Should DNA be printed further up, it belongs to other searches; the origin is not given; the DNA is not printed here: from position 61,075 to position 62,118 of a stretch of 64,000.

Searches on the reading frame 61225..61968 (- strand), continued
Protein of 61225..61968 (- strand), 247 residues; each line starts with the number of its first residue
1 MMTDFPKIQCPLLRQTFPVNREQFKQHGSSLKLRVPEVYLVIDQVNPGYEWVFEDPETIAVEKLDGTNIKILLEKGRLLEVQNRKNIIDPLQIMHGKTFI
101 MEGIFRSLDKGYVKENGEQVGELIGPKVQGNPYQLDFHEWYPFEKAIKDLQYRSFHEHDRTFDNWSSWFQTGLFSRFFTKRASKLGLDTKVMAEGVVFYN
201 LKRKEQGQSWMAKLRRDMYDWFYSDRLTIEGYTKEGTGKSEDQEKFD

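Call 45: predict_structure(alignment_id=A1)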
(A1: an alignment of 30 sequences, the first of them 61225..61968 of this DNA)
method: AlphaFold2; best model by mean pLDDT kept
length: 247 residues; sequences in the alignment: 30
mean_pLDDT: 90.4   pTM: 0.87
mean pLDDT of the five models: 90.4, 89.9, 77.1, 54.9, 44.1
residues with pLDDT >= 90: 166; 70-90: 71; 50-70: 10; < 50: 0
segments of 3 or more residues with pLDDT < 50: none
pLDDT, mean of each block of 10 residues (from residue 1): 82 96 95 94 95 96 92 89 78 66 87 89 89 90 94 92 95 93 90 95 93 95 95 91 85
secondary structure, 60 per line:
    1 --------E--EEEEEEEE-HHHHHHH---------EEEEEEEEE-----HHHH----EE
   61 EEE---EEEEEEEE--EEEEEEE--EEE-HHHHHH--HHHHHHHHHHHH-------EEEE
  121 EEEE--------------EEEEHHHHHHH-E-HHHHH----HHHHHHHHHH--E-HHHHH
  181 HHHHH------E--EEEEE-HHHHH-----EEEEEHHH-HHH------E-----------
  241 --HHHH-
elements in order: E12-19 H21-27 E37-45 H51-54 E59-63 E67-74 E77-83 E86-88 H90-95 H98-109 E117-124 E139-142 H143-149 H153-157 H162-171 H176-185 E195-199 H201-205 E211-215 H243-246
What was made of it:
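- On ATP-dependent RNA ligase (covalent nucleotidyltransferase superfamily, Pfam PF09414): AF2 pLDDT is 90.4 (call 45).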

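Call 47: fold_search(model_id=the predicted structure, library=pdb)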
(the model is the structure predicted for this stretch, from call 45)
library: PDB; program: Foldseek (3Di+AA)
matches with E <= 10: 430; with E <= 0.001: 22
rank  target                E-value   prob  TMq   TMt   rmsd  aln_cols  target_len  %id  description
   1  9c6l_F                4.8e-05  1.00  0.47  0.49   6.0       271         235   15  Yasminevirus c12orf29, a 5' to 3' RNA ligase (released 2024-10-02)
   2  1xdn                  8.1e-05  1.00  0.37  0.35  12.6       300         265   16  High resolution crystal structure of an editosome enzyme from trypanosoma brucei: RNA editing ligase 1 (released 2004-12-07)
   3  9c6m_A                8.6e-05  1.00  0.44  0.44   8.4       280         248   15  Yasminevirus c12orf29, a 5' to 3' RNA ligase, K73M mutant (released 2024-10-02)
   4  9c6m_C                1.1e-04  1.00  0.48  0.48   7.5       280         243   15  Yasminevirus c12orf29, a 5' to 3' RNA ligase, K73M mutant (released 2024-10-02)
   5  9c6l_A                1.3e-04  1.00  0.44  0.45   7.9       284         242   15  Yasminevirus c12orf29, a 5' to 3' RNA ligase (released 2024-10-02)
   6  9c6m_D                1.4e-04  1.00  0.45  0.46   7.5       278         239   14  Yasminevirus c12orf29, a 5' to 3' RNA ligase, K73M mutant (released 2024-10-02)
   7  6vt5                  1.4e-04  1.00  0.38  0.29  13.9       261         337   14  Naegleria gruberi RNA ligase R4a K121A mutant apo (released 2020-04-08)
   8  6vt0                  1.5e-04  1.00  0.37  0.28   9.5       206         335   16  Naegleria gruberi RNA ligase K170A mutant apo (released 2020-04-08)
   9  9c6l_C                1.6e-04  1.00  0.45  0.46   7.6       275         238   15  Yasminevirus c12orf29, a 5' to 3' RNA ligase (released 2024-10-02)
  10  6vt1_A                1.8e-04  1.00  0.38  0.29  15.6       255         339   12  Naegleria gruberi RNA ligase D172A mutant apo (released 2020-04-08)
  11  9c6l_E                1.9e-04  1.00  0.46  0.48   5.7       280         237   15  Yasminevirus c12orf29, a 5' to 3' RNA ligase (released 2024-10-02)
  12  9c6l_D                2.1e-04  1.00  0.47  0.49   7.1       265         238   15  Yasminevirus c12orf29, a 5' to 3' RNA ligase (released 2024-10-02)
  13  9c6m_F                2.1e-04  1.00  0.43  0.45   8.4       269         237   16  Yasminevirus c12orf29, a 5' to 3' RNA ligase, K73M mutant (released 2024-10-02)
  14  6vt4                  2.1e-04  1.00  0.35  0.27  13.4       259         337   13  Naegleria gruberi RNA ligase R149A mutant apo (released 2020-04-08)
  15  6vt9                  2.3e-04  1.00  0.37  0.29   6.0       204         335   15  Naegleria gruberi RNA ligase E227A mutant with ATP and Mn (released 2020-04-08)
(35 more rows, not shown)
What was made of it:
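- On ATP-dependent RNA ligase (covalent nucleotidyltransferase superfamily, Pfam PF09414): The top 31 Foldseek matches are RNA ligases, probability 0.96-1.0 and TM 0.31-0.49 (call 47).
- Closest known: ATP-dependent RNA ligases: Rnl2/REL1, Rnl5. Same: Nucleotidyltransferase fold (call 47).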

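Call 58: list_cluster_members(proteins=[P0001, P0121, P0010, P0014])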
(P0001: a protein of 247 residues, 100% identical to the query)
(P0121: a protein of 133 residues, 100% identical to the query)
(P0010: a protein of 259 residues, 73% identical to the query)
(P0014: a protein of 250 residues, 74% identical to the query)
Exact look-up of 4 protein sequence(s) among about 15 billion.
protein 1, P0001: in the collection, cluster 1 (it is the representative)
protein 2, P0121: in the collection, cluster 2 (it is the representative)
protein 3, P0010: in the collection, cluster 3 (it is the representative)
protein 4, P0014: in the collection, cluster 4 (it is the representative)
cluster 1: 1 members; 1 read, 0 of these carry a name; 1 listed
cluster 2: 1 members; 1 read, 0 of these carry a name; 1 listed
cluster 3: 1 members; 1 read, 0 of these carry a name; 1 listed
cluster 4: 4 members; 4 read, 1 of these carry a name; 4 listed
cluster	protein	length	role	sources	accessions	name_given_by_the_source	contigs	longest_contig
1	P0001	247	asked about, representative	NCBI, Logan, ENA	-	-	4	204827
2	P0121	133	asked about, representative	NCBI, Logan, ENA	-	-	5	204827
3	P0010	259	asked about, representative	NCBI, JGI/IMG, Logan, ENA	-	-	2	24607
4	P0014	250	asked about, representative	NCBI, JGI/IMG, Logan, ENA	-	-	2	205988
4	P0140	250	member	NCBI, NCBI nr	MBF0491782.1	MAG: hypothetical protein HQM15_03280 [Deltaproteobacteria bacterium] | hypothetical protein [Deltaproteobacteria bacterium]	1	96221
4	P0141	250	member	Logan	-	-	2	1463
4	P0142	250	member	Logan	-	-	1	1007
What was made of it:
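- Tried and rejected: No names were returned (call 58).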

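Call 60: search_protein_families(library=pfam, proteins=[L081:2742-3056:+, L081:3049-3375:+, L057:3185-3481:+, L057:3484-3897:+, L013:149-544:+, L043:3593-3955:+, L008:3279-3569:+, L036:373-681:+, L067:2816-3085:+, L067:3072-3320:+], max_evalue=0.01)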
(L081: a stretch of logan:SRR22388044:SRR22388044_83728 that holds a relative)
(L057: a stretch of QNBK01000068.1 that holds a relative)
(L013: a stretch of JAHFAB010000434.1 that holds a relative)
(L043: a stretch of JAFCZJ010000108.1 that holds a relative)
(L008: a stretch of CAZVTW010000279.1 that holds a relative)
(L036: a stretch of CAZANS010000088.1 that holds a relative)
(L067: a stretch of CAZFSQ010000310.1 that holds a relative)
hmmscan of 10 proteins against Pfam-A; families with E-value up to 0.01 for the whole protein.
L081:2742-3056:+ (105 aa): 1 family
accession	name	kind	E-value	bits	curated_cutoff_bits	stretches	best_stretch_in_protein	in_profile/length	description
PF04014.23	MazE_antitoxin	-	0.00028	21.2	24.7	1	29-71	1-46/48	Antidote-toxin recognition MazE, bacterial antitoxin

L081:3049-3375:+ (109 aa): 1 family
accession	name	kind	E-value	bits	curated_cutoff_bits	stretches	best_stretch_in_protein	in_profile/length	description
PF02452.23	PemK_toxin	-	2.1e-24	86.3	23.1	1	4-105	1-108/109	PemK-like, MazF-like toxin of type II toxin-antitoxin system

L057:3185-3481:+ (99 aa): 1 family
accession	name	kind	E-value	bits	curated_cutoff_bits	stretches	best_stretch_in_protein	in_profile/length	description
PF02604.26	PhdYeFM_antitox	-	2.9e-05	24.2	29.8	1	5-41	2-39/74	Antitoxin Phd_YefM, type II toxin-antitoxin system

L057:3484-3897:+ (138 aa): 1 family
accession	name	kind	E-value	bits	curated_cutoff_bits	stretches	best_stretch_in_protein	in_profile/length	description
PF01850.27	PIN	-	2.1e-09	38.5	23.6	1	5-128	2-114/120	PIN domain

L013:149-544:+ (132 aa): 1 family
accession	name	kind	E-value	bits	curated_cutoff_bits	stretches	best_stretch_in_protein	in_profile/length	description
PF01850.27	PIN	-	5e-13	50.2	23.6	1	7-126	1-118/120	PIN domain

L043:3593-3955:+ (121 aa): 5 families
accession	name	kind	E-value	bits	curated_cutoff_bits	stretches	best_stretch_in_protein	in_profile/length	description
PF21716.3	dnstrm_HI1420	-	1.1e-30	105.8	27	1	11-99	3-89/90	Probable addiction module antidote protein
PF01381.28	HTH_3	-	1.1e-08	35.4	23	1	53-96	7-52/55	Helix-turn-helix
PF13560.12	HTH_31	-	0.00036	21.2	27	1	57-95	18-57/64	Helix-turn-helix domain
PF13443.12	HTH_26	-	0.0016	19.1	22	1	57-95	14-53/63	Cro/C1-type HTH DNA-binding domain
PF12844.13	HTH_19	-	0.003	17.9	30.2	1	53-95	12-54/64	Helix-turn-helix domain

L008:3279-3569:+ (97 aa): 0 families

L036:373-681:+ (103 aa): 0 families

L067:2816-3085:+ (90 aa): 1 family
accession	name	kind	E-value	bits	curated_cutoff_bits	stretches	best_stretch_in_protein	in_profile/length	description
PF04365.19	BrnT_toxin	-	2e-20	73.3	34.5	1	5-82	1-77/77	Ribonuclease toxin, BrnT, of type II toxin-antitoxin system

L067:3072-3320:+ (83 aa): 2 families
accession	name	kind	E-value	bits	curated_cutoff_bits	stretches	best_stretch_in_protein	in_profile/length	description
PF14384.12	BrnA_antitoxin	-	4.7e-11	43.4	26.1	1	11-60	24-68/68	BrnA antitoxin of type II toxin-antitoxin system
PF12441.14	CopG_antitoxin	-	6.1e-08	33.7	28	1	5-58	24-78/79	CopG antitoxin of type II toxin-antitoxin system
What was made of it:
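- In L067 the ligase is followed by BrnT/BrnA (call 60).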

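Call 61: find_related_loci(query=A1, collection=viral_contigs, flank=4000)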
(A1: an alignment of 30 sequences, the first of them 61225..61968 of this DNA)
Query A1 (247 aa) in viral_contigs; peptide patterns used: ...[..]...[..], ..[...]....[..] (x = any residue, [..] = any of these).
109 stretches matched a pattern; 34 encode a relative of the query (tblastn E <= 1e-3); 34 distinct loci.
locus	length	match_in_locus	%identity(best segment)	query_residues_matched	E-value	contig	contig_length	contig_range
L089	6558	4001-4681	63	1-232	2e-101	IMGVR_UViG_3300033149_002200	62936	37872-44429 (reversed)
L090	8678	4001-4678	62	2-232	5e-101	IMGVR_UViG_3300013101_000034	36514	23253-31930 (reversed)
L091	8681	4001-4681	61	1-232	9e-101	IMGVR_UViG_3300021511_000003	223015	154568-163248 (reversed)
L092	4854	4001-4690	61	2-234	2e-99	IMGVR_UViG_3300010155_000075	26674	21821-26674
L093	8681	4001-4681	59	2-232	4e-97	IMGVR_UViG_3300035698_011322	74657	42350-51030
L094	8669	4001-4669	62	2-229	8e-97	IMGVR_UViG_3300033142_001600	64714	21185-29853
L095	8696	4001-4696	60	1-232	2e-96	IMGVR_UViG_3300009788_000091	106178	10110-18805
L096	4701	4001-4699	55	2-232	6e-85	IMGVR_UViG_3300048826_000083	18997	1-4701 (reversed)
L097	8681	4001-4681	53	2-232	4e-84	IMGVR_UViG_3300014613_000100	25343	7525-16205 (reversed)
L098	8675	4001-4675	54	2-229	2e-81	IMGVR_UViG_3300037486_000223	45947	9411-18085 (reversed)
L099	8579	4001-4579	40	1-222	6e-45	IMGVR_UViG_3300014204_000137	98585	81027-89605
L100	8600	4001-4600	39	2-221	8e-45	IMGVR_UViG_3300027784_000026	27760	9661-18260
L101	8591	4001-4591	39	1-226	1e-44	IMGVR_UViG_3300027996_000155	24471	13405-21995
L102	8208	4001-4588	39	2-226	8e-43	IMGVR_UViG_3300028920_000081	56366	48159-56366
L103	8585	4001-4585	39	1-226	2e-42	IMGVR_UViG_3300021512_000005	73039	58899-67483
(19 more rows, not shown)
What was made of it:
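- Thirty-four viral contigs carry relatives (call 61).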

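Call 62: search_protein_families(library=phrogs, proteins=[window:61225-61968:-], max_evalue=0.01)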
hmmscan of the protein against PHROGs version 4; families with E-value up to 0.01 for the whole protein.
window:61225-61968:- (247 aa): 2 families
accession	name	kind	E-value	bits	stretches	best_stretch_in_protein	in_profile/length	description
phrog_548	-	DNA, RNA and nucleotide metabolism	9.9e-09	35.8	1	53-153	28-137/341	RNA ligase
phrog_14301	-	DNA, RNA and nucleotide metabolism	6.4e-07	30.4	0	98-157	95-152/186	RNA ligase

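Call 65: search_protein_families(library=pfam, alignment_id=A7, max_evalue=0.001)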
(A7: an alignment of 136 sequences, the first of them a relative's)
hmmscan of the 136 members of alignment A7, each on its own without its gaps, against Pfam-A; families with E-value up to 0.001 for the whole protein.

A. member 1, L089:2874-3038:- (54 aa): 0 families

B. families by the number of members that match (of 136 scanned): 56 families (the first 25 are shown)
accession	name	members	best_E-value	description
PF00149.33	Metallophos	4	5.2e-15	Calcineurin-like phosphoesterase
PF01966.28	HD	3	2.5e-13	HD domain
PF14890.11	Intein_splicing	2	1.1e-16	Intein splicing domain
PF12850.12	Metallophos_2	2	3.2e-09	Calcineurin-like phosphoesterase superfamily domain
PF13597.11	NRDD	1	2.9e-151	Anaerobic ribonucleoside-triphosphate reductase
PF23140.1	Gp80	1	1.6e-76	Podophage GP4 fiber I protein gp80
PF00145.23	DNA_methylase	1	2.2e-68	C-5 cytosine-specific DNA methylase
PF00154.27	RecA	1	5.5e-38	recA bacterial DNA recombination protein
PF13177.12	DNA_pol3_delta2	1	1.6e-34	DNA polymerase III, delta subunit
PF01743.26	PolyA_pol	1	9.4e-29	Poly A polymerase head domain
PF00294.29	PfkB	1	1.1e-23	pfkB family carbohydrate kinase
PF01242.24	PTPS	1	1.4e-21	6-pyruvoyl tetrahydropterin synthase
PF10127.15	RlaP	1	2.9e-21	RNA repair pathway DNA polymerase beta family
PF00004.35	AAA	1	1.2e-17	ATPase family associated with various cellular activities (AAA)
PF12627.12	PolyA_pol_RNAbd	1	6.3e-17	Probable RNA and SrmB- binding site of polymerase A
PF09414.15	RNA_ligase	1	1.6e-14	RNA ligase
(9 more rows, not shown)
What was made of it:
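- Their neighbours include Metallophos (4), HD (3), AAA_33 kinase-like, CCA-adding enzyme, RlaP and a second RNA ligase (call 65).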

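Call 66: find_encoding_contigs(protein=P0002, flank=3000, max_places=2)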
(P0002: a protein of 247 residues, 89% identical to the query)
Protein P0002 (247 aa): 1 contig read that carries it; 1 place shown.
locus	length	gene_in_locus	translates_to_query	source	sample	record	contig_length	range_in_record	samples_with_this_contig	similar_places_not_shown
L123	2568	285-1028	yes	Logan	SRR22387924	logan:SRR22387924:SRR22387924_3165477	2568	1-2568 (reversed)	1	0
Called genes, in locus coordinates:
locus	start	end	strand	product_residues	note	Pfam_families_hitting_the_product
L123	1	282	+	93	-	?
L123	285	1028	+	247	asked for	PF09414:RNA_ligase (weak)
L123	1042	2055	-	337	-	PF08843:AbiEii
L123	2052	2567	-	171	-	?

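Call 67: find_encoding_contigs(protein=P0004, flank=3000, max_places=2)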
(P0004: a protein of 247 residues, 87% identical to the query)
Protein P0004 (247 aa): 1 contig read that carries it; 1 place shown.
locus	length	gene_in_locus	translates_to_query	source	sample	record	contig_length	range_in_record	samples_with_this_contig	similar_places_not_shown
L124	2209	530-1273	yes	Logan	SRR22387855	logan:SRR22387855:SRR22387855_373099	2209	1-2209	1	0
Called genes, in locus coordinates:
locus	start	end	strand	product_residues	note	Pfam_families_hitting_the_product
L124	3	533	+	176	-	?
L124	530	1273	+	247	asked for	PF09414:RNA_ligase (weak)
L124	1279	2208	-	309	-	?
